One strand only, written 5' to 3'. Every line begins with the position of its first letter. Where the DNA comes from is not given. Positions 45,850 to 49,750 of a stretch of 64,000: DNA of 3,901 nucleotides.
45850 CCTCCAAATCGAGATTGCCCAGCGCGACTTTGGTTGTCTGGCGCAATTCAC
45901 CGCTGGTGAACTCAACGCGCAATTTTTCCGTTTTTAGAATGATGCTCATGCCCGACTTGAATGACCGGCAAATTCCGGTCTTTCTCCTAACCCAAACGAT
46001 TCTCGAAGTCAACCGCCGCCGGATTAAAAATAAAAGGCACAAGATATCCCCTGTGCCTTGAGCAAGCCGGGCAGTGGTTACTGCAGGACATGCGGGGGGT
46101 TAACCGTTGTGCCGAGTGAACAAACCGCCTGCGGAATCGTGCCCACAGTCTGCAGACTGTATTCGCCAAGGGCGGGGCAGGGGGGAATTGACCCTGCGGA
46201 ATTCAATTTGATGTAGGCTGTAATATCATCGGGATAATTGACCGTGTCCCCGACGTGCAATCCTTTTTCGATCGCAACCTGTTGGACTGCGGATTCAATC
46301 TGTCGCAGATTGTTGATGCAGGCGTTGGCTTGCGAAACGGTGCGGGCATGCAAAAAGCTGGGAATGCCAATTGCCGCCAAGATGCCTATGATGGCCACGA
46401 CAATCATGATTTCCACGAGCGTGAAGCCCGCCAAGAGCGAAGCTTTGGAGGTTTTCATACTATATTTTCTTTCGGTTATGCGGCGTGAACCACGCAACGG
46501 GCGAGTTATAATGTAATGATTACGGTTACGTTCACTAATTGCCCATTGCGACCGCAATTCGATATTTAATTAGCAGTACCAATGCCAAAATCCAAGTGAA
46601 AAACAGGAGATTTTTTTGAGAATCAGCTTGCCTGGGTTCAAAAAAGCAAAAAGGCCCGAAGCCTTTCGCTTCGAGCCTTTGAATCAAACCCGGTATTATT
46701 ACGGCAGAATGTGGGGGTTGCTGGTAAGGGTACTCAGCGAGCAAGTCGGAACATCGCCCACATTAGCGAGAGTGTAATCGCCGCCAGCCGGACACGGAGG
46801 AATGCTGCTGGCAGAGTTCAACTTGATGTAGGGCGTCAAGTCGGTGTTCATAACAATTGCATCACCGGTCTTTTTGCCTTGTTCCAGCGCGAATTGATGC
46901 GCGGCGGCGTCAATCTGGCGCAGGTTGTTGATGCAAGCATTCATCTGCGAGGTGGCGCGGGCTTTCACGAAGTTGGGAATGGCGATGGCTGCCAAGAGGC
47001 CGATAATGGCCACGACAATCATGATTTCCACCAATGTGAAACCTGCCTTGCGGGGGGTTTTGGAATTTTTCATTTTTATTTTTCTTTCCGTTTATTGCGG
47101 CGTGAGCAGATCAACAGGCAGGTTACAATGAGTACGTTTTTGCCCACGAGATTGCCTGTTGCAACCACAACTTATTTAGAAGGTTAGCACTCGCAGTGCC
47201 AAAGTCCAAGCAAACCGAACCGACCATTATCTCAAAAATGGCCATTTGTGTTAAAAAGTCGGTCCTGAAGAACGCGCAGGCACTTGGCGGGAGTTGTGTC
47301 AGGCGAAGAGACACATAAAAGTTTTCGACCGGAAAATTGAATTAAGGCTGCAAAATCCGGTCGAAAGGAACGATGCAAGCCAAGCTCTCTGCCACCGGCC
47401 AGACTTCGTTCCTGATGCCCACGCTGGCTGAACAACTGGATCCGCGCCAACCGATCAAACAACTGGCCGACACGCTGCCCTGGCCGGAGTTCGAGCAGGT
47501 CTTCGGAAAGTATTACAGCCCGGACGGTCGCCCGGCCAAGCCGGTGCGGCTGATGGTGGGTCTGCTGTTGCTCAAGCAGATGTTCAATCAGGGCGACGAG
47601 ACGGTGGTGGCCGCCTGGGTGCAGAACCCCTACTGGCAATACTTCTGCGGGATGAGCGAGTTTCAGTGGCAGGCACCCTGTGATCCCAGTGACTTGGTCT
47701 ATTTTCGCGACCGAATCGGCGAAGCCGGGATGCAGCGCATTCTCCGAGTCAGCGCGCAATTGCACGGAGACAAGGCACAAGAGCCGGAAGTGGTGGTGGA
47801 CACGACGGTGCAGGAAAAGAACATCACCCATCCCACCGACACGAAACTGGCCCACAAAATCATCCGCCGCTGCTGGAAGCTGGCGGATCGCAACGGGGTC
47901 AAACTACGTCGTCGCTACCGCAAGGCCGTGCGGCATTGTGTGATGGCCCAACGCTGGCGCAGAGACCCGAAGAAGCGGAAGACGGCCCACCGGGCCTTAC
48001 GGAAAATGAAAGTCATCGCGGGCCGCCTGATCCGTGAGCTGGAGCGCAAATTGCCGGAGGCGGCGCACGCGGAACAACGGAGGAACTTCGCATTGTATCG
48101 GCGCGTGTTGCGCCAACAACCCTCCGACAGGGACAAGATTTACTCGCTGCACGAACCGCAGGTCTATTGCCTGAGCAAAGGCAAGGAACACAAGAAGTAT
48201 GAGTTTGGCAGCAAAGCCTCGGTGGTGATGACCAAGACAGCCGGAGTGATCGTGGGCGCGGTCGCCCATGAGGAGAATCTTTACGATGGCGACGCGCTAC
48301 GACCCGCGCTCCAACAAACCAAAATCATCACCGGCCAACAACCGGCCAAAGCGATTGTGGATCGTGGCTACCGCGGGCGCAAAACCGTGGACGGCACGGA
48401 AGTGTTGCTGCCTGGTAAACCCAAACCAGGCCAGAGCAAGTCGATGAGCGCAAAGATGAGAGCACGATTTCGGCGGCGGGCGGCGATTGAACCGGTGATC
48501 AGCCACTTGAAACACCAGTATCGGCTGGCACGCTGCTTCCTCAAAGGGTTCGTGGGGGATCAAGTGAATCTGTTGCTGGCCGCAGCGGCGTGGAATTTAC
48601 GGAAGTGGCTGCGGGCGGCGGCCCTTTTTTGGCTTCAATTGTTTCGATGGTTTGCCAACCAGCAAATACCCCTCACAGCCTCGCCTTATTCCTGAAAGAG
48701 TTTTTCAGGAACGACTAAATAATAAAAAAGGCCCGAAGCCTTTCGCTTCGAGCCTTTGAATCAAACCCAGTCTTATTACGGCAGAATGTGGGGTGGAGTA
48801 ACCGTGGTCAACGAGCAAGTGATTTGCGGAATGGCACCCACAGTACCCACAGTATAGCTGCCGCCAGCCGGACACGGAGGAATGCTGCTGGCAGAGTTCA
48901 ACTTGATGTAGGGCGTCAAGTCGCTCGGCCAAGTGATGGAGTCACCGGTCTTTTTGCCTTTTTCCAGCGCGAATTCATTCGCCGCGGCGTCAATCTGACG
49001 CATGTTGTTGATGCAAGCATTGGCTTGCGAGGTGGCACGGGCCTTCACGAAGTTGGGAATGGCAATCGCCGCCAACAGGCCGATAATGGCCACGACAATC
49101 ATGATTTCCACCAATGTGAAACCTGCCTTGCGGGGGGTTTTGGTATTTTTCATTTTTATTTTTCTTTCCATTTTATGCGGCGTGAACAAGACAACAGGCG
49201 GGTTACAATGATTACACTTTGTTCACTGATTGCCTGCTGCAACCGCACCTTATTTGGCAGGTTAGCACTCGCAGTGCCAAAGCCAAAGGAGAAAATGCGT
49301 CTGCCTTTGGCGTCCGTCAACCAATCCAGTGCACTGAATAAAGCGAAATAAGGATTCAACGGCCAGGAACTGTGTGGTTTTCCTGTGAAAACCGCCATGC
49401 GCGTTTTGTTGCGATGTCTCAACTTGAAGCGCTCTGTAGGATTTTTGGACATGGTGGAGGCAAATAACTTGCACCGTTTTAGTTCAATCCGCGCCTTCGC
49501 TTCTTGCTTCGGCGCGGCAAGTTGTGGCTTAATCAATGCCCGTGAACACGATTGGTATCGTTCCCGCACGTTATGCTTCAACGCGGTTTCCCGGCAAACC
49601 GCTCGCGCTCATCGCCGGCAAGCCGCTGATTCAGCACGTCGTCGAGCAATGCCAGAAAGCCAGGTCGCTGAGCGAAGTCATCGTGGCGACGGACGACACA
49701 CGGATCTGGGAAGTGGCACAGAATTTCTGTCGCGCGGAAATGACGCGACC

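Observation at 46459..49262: Conserved ~105-nt leader with two interleaved helices supported by compensatory changes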

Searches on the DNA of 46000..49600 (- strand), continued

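Call 45: search_with_rna_model(model_id=R1, sources=[L080, L081, L082, L083, L084, L085, L086, L087, L088, L089, L090, L091, L092, L093, L094, L095, L096, L097, L098, L099, L100, L101, L102, L103, L104, L105, L106, L107, L108, L109, L110, L111, L112, L113, L114, L115, L116, L117, L118, L119, L120, L121, L122, L123, L124, L125, L126, L127, L128, L129, L130, L131, L132, L133, L134, L135, L136, L137, L138, L139, L140, L141, L142, L143, L144, L145, L146, L147, L148, L149, L150, L151, L152, L153, L154, L155, L156, L157, L158, L159], max_evalue=0.01, make_alignment=true)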
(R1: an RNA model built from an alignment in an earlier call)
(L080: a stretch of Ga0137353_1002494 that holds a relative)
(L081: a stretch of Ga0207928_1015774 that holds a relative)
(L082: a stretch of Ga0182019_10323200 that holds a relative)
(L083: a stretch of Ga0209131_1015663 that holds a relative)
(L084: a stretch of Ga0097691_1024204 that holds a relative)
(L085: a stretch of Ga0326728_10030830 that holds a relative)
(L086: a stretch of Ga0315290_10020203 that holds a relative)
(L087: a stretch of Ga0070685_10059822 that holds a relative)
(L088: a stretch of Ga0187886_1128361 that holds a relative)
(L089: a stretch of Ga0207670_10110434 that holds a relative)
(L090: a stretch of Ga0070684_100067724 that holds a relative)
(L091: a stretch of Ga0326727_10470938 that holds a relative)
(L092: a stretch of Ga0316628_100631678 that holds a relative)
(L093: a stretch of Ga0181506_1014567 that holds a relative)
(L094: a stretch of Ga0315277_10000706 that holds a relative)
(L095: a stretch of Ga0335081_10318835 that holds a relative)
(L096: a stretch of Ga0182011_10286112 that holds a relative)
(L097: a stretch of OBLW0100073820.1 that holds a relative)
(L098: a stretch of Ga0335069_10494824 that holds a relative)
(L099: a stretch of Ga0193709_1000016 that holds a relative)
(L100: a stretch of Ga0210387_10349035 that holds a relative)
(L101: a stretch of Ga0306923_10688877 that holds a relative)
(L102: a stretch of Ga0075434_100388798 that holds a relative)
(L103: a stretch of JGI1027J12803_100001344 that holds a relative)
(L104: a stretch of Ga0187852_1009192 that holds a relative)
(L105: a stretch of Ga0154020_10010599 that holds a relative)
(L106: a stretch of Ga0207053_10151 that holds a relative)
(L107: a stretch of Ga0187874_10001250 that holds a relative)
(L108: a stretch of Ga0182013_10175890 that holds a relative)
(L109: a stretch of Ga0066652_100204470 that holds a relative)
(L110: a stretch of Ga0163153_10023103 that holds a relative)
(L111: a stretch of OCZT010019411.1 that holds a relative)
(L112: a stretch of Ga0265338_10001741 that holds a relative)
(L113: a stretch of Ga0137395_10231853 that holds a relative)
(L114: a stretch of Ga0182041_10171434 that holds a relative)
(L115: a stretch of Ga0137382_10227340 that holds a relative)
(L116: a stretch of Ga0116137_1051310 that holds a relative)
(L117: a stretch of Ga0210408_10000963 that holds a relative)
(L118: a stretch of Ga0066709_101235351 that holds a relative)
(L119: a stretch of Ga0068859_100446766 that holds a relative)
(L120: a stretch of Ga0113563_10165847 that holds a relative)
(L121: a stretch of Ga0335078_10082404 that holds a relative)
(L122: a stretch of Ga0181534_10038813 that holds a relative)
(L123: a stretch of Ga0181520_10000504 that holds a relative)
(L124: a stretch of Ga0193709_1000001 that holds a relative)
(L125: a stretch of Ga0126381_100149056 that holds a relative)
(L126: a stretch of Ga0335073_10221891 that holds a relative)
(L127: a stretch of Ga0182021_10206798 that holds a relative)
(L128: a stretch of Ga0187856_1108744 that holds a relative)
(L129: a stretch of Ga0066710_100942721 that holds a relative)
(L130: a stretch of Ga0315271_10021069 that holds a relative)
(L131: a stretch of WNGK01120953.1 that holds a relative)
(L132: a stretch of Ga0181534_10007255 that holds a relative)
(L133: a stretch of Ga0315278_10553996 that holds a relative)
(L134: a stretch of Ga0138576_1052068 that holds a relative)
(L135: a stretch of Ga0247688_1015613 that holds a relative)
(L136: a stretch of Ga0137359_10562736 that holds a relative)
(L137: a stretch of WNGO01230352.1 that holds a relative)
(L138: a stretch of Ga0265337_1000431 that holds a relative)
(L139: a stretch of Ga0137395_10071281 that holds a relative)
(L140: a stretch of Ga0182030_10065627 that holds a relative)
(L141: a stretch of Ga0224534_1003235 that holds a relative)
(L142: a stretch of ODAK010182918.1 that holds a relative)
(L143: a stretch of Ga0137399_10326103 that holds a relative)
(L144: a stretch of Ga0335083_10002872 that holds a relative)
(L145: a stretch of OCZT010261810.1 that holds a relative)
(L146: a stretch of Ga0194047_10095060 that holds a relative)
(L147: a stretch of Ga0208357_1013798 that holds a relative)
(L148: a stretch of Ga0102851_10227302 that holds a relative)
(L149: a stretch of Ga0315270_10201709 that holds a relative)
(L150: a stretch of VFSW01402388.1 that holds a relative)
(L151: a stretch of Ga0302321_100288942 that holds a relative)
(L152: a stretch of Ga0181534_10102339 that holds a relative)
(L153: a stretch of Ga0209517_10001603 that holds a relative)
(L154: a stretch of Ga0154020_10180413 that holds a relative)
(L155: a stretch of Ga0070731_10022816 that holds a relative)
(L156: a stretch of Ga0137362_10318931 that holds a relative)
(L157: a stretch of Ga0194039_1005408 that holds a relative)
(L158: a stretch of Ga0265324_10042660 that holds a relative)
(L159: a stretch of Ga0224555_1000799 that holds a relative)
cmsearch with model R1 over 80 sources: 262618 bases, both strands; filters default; matches with E-value up to 0.01: 121.
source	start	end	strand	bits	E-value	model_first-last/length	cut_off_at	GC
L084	2125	2200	-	90.9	7e-21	1-75/75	no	0.49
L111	5613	5688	-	90.9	7e-21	1-75/75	no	0.49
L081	1194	1270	+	90.6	8.3e-21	1-75/75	no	0.48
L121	1300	1375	-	90.5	8.8e-21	1-75/75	no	0.49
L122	1599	1674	+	90.4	9.2e-21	1-75/75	no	0.51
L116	105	180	+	87.4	5.7e-20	1-75/75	no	0.5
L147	3298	3373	-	87.2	6.6e-20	1-75/75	no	0.46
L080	673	748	-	85.7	1.7e-19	1-75/75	no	0.53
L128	400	475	+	85.7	1.7e-19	1-75/75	no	0.43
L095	688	763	+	85.5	1.8e-19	1-75/75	no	0.46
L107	824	899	-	85.3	2.1e-19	1-75/75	no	0.53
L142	1023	1098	+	84.4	3.7e-19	1-75/75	no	0.51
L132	189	266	-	83.3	7e-19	1-75/75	no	0.49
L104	4550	4625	-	82.7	9.9e-19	1-75/75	no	0.47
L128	1012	1087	+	82.7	9.9e-19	1-75/75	no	0.47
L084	1509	1588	-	82.3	1.3e-18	1-75/75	no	0.45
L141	6730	6810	-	82.1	1.4e-18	1-75/75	no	0.46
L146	486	560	+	81.7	1.9e-18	1-75/75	no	0.51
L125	2536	2610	-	81.7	1.9e-18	1-75/75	no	0.52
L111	4996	5075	-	81.5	2.1e-18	1-75/75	no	0.46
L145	436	514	+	81.2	2.6e-18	1-75/75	no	0.48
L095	1296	1370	+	80.9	3e-18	1-75/75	no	0.52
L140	151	226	-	80.8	3.2e-18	1-75/75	no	0.51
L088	759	837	-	80.3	4.5e-18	1-75/75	no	0.53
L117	279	354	-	80.1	4.9e-18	1-75/75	no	0.49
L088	135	213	-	80.1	5e-18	1-75/75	no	0.49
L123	2759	2834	-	79.9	5.5e-18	1-75/75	no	0.53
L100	628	702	+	79.5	7.2e-18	1-75/75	no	0.51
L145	1066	1144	+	78.6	1.3e-17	1-75/75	no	0.51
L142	1639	1717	+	78.1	1.7e-17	1-75/75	no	0.49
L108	1242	1317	+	77.8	2.1e-17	1-73/75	3'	0.47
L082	407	485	-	77.5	2.3e-17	1-75/75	no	0.48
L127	1956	2030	-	77.4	2.5e-17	1-75/75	no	0.55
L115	569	643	+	77.2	2.9e-17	1-75/75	no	0.51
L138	4978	5056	+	77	3.2e-17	1-75/75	no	0.52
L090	1809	1883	-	76.6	4.1e-17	1-75/75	no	0.51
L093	592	668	+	76.5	4.3e-17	1-75/75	no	0.52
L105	2761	2836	+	76.3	4.9e-17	1-75/75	no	0.53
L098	1169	1244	-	76.3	5e-17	1-75/75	no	0.54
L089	470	547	+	75.8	6.7e-17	1-75/75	no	0.5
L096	1013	1087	-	75.1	1e-16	1-75/75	no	0.56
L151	1522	1598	+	75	1.1e-16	1-75/75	no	0.51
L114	782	856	-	74.7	1.3e-16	1-75/75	no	0.55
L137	235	312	+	74.4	1.6e-16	1-75/75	no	0.47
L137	1081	1158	+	74.4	1.6e-16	1-75/75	no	0.47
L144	1716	1791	+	74.2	1.8e-16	1-75/75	no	0.57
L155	4133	4213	+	74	2e-16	1-75/75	no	0.44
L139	1176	1252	+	73.8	2.3e-16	1-75/75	no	0.53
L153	3980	4056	+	73.7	2.4e-16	1-75/75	no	0.52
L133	922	998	-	73.1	3.5e-16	1-75/75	no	0.57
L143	174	250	+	73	3.6e-16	1-75/75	no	0.53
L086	818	894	+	72.2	6e-16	1-75/75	no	0.57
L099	2208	2283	+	72.2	6.1e-16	1-75/75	no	0.47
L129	747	822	+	71.9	7.1e-16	1-75/75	no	0.5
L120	529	605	-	71.8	7.7e-16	1-75/75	no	0.57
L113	976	1052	+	71.7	8e-16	1-75/75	no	0.49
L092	459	534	-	71.6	8.9e-16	1-75/75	no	0.57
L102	377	453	+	71.5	9.2e-16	1-75/75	no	0.45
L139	1765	1840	+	71.2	1.1e-15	1-75/75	no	0.43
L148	1219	1295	+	71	1.3e-15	1-75/75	no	0.58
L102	977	1053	+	70.9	1.3e-15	1-75/75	no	0.57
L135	952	1028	-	70.9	1.3e-15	1-75/75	no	0.57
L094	82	157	-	70.8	1.4e-15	1-75/75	no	0.58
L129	206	282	+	70.7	1.5e-15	1-75/75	no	0.49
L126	1870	1943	+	70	2.3e-15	1-75/75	no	0.5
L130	264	338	-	69.8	2.5e-15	1-75/75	no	0.49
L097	1139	1212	-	69.6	2.8e-15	1-75/75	no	0.51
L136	229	305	-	69.6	3e-15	1-75/75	no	0.45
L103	3603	3678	+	69.4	3.4e-15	1-75/75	no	0.5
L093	1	71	+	69.1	3.8e-15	6-75/75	5'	0.48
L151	866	940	+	69.1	4e-15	1-75/75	no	0.55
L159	5759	5835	-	68.7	5.1e-15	1-75/75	no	0.53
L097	1849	1922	-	68.7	5.1e-15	1-75/75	no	0.55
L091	872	950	-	68.7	5.2e-15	1-75/75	no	0.57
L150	636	714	-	68.6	5.5e-15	1-75/75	no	0.49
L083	2323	2398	-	68.4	6e-15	1-75/75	no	0.51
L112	1575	1651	+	68.4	6e-15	1-75/75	no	0.58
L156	127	204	+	68.3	6.3e-15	1-75/75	no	0.53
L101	1012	1087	+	68.2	6.7e-15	1-75/75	no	0.54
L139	262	338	+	67.5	1.1e-14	1-75/75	no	0.38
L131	1568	1645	+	67.1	1.4e-14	1-75/75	no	0.5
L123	2172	2254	-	67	1.4e-14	1-75/75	no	0.47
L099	2941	3020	+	66.8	1.6e-14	1-75/75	no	0.52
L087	1416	1491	+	66.5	1.9e-14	1-75/75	no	0.53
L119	138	213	+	66.5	1.9e-14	1-75/75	no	0.53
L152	472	546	-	66.5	1.9e-14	1-75/75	no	0.51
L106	3032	3113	-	66.2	2.4e-14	1-75/75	no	0.52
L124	501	576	-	66.1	2.5e-14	1-75/75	no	0.53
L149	504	578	-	65.6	3.3e-14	1-75/75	no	0.55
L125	1882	1955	-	65.6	3.4e-14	1-75/75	no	0.58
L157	768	841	+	65.1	4.6e-14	1-75/75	no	0.51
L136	896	972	-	64.8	5.4e-14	1-75/75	no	0.4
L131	2378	2449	+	64.6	6.2e-14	1-71/75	3'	0.54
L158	126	200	+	64.4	6.9e-14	1-75/75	no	0.61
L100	1213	1286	+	63.6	1.1e-13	1-75/75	no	0.5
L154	1114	1187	-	63.5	1.2e-13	1-75/75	no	0.58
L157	1351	1425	+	63.4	1.2e-13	1-75/75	no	0.57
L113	247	324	+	63.2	1.5e-13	1-75/75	no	0.5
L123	3554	3628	-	63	1.6e-13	1-75/75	no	0.47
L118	144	220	+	62.7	1.9e-13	1-75/75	no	0.56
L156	762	833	+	62.2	2.5e-13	1-75/75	no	0.58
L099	1650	1725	+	62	3e-13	1-75/75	no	0.43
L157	155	233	+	60.8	6.2e-13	1-75/75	no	0.51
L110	1000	1078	+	60.4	7.7e-13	1-75/75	no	0.51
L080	73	156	-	60.1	9.4e-13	1-75/75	no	0.54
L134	1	66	+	59.7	1.2e-12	10-75/75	5'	0.45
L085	7206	7289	+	59.6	1.3e-12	1-75/75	no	0.52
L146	1072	1154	+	59.3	1.5e-12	1-75/75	no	0.46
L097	579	655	-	57.6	4.2e-12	1-75/75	no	0.51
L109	603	683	+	57.2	5.6e-12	1-75/75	no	0.47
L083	2915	2992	-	56.3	9.4e-12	1-75/75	no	0.45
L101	438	514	+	55.4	1.7e-11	1-75/75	no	0.49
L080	1253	1332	-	52.9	7.6e-11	1-75/75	no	0.54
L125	1287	1362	-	50.4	3.4e-10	1-75/75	no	0.53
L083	1704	1780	-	50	4.3e-10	1-75/75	no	0.52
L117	849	927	-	48.6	1e-09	1-75/75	no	0.58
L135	313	388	-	40.9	1.1e-07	1-75/75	no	0.55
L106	3842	3920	-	38.6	4.5e-07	1-75/75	no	0.51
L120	1099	1182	-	35.5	2.9e-06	1-75/75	no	0.5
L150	1220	1275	-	34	7.2e-06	25-75/75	5'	0.45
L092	1044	1119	-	31.4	3.5e-05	1-75/75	no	0.57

Alignment A5: 121 matches aligned to the model, 123 columns, each read 5' to 3' on its own strand. Consensus structure (alignment columns), stored with it:
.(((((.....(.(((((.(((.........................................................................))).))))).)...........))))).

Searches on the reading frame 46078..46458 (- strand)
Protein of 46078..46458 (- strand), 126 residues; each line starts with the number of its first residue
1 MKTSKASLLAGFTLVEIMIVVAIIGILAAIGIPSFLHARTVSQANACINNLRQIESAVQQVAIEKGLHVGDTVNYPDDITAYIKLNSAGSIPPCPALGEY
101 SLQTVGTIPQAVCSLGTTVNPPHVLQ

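Call 33: search_protein_families(library=pfam, proteins=[window:46078-46458:-])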
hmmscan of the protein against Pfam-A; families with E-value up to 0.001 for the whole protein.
window:46078-46458:- (126 aa): 1 family
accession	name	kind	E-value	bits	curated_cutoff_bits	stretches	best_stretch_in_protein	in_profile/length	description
PF07963.17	N_methyl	-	1.5e-05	24.8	21.2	1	10-30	5-25/27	Prokaryotic N-terminal methylation motif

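Call 34: search_protein_families(library=ncbifam, proteins=[window:46078-46458:-])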
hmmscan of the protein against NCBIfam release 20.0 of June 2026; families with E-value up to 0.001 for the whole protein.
window:46078-46458:- (126 aa): 9 families
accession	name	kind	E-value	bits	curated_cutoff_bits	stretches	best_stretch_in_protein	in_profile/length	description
NF041775.1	typeIV_PilA_Myxo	equivalog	1.5e-11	44.7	400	1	10-64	11-65/214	type IV pilin protein PilA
TIGR01710.1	typeII_sec_gspG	equivalog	1.3e-09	38.2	88.85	1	11-66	2-57/134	type II secretion system major pseudopilin GspG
NF007862.0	PRK10574.1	equivalog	8.4e-09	35.7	138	1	10-39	5-34/145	prepilin peptidase-dependent pilin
TIGR01708.2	typeII_sec_gspH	equivalog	1.1e-07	31.9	80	1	10-70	2-62/169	type II secretion system minor pseudopilin GspH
NF040999.1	pilin_ComGC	equivalog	2.1e-07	31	75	1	10-66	2-58/84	competence type IV pilus major pilin ComGC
TIGR02532.1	IV_pilin_GFxxxE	domain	1e-06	28.3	16.3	1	10-32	2-24/24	prepilin-type N-terminal cleavage/methylation domain-containing protein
TIGR02596.1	TIGR02596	subfamily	2.9e-05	24.3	70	1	12-69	1-58/196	Verru_Chthon cassette protein D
NF007800.0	PRK10506.1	equivalog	0.00019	21.3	158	1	10-61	9-60/163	prepilin peptidase-dependent protein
NF040982.1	ComGD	equivalog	0.00045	20.6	70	1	10-64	2-56/139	competence type IV pilus minor pilin ComGD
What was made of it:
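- On Type IV pilin / pseudopilin: PF07963 and TIGR02532 score above their cut-offs (calls 33, 34).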

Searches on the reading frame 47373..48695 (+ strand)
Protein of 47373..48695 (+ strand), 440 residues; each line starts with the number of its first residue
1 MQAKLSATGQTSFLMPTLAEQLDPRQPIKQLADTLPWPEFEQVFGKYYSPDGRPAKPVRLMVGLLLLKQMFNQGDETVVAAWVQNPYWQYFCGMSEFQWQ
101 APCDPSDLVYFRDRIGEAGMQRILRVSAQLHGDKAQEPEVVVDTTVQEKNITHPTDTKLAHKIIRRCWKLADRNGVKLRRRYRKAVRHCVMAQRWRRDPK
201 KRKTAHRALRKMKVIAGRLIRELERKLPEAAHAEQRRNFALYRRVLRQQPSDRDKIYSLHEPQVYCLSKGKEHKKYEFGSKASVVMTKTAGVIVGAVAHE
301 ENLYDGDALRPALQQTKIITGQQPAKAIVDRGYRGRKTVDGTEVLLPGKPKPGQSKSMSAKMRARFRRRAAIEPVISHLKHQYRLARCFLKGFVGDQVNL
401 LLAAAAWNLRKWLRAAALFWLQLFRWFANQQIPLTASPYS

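Call 33: search_protein_families(library=pfam, proteins=[window:47373-48695:+])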
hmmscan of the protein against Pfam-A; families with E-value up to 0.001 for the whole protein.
window:47373-48695:+ (440 aa): 4 families
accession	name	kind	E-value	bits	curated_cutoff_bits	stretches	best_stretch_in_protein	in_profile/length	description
PF05598.16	DUF772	-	1.5e-17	63.8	23.1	1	52-124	1-71/74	Transposase domain (DUF772)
PF01609.27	DDE_Tnp_1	-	7.1e-13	49.2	23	1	269-409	25-200/200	Transposase DDE domain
PF13751.12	DDE_Tnp_1_6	-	9.7e-07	29.5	25.1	1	359-413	70-125/125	Transposase DDE domain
PF13701.12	DDE_Tnp_1_4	-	0.00029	19.6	34.7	1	364-418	324-378/435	Transposase DDE domain group 1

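Call 34: search_protein_families(library=ncbifam, proteins=[window:47373-48695:+])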
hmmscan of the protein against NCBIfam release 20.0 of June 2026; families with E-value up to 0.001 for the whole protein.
window:47373-48695:+ (440 aa): 7 families
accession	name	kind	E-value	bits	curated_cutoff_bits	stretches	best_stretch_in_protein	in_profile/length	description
NF033578.1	transpos_IS5_1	equivalog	1.7e-136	455.7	275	1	12-414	3-418/419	IS5 family transposase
NF033593.1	transpos_ISNCY_1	equivalog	3.8e-37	128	325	1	42-411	35-441/444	ISNCY family transposase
NF033551.1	transpos_IS1182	equivalog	1.3e-30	106.7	270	2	9-336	5-324/488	IS1182 family transposase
NF033581.1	transpos_IS5_4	equivalog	2.2e-19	69.9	140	1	34-409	8-284/285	IS5 family transposase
NF033580.1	transpos_IS5_3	equivalog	2.2e-07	30.7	110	1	273-389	119-238/258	IS5 family transposase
NF033520.1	transpos_IS982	equivalog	1.1e-05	25.1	130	1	272-409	106-241/243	IS982 family transposase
NF033539.1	transpos_IS1380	equivalog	2.4e-05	23.1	180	1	359-418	321-380/419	IS1380 family transposase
